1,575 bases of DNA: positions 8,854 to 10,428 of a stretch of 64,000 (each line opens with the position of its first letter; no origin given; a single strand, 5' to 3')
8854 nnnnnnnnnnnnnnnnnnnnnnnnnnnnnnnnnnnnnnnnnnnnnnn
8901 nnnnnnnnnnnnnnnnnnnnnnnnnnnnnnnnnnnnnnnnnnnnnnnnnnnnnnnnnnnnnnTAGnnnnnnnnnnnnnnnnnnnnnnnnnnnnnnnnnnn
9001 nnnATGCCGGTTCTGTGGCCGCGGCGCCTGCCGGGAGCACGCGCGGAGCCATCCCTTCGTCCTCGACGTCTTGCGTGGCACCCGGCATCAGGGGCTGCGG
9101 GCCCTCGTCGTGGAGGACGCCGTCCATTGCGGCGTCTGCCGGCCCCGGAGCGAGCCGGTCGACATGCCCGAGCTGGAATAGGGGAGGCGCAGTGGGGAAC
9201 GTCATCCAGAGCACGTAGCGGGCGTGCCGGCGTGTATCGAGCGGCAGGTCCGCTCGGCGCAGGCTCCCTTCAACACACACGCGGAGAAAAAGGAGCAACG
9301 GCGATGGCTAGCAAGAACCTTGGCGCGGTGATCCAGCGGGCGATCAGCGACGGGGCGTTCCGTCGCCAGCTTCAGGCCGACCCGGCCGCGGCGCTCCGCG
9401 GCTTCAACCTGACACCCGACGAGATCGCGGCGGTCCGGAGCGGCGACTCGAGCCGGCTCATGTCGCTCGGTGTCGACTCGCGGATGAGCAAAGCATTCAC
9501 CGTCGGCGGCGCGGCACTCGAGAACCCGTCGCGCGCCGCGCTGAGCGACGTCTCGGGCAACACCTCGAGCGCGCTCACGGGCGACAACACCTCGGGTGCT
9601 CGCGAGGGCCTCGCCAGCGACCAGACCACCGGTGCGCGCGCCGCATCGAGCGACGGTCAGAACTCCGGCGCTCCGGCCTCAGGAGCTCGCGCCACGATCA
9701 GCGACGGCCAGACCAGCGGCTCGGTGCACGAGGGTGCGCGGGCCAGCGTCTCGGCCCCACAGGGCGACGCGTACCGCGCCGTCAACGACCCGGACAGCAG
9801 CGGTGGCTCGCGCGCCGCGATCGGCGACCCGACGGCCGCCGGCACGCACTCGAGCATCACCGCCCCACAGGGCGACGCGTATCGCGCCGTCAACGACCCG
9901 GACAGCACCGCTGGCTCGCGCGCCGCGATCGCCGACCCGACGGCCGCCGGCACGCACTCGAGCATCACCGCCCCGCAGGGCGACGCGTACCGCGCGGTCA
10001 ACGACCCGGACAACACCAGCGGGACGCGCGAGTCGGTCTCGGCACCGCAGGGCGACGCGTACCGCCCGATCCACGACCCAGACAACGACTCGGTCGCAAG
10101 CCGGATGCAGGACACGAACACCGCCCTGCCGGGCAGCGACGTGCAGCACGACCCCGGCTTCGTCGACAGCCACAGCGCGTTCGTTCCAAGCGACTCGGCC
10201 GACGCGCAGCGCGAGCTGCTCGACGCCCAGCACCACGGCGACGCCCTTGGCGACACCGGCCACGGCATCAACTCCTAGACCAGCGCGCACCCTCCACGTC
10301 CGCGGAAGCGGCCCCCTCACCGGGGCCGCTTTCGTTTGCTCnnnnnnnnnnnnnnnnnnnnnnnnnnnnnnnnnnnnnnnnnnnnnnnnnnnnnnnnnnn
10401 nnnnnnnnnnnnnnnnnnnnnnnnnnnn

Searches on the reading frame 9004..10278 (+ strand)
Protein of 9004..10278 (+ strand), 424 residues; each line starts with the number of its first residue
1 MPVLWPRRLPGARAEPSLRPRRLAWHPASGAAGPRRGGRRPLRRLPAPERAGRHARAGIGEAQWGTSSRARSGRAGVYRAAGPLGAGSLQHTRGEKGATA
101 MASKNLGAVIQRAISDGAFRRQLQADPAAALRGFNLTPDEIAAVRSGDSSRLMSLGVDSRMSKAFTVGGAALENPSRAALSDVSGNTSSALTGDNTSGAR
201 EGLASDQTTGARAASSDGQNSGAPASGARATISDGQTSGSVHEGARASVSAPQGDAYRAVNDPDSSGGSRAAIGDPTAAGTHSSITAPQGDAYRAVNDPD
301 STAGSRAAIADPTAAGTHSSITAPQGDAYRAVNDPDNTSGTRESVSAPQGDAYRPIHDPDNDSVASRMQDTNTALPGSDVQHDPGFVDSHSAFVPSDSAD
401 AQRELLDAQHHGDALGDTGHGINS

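Call 20: search_protein_families(library=pfam, proteins=[window:9004-10278:+], max_evalue=0.001)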
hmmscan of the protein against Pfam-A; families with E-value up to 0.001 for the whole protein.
window:9004-10278:+ (424 aa): 2 families
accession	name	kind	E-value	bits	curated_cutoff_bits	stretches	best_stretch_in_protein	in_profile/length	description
PF14407.11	Frankia_peptide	-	6.4e-08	33.2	48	1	109-160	5-60/63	Ribosomally synthesized peptide prototyped by Frankia Franean1_4349.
PF07746.16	LigA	-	0.00057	20.4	25.3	0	117-158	11-52/87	Aromatic-ring-opening dioxygenase LigAB, LigA subunit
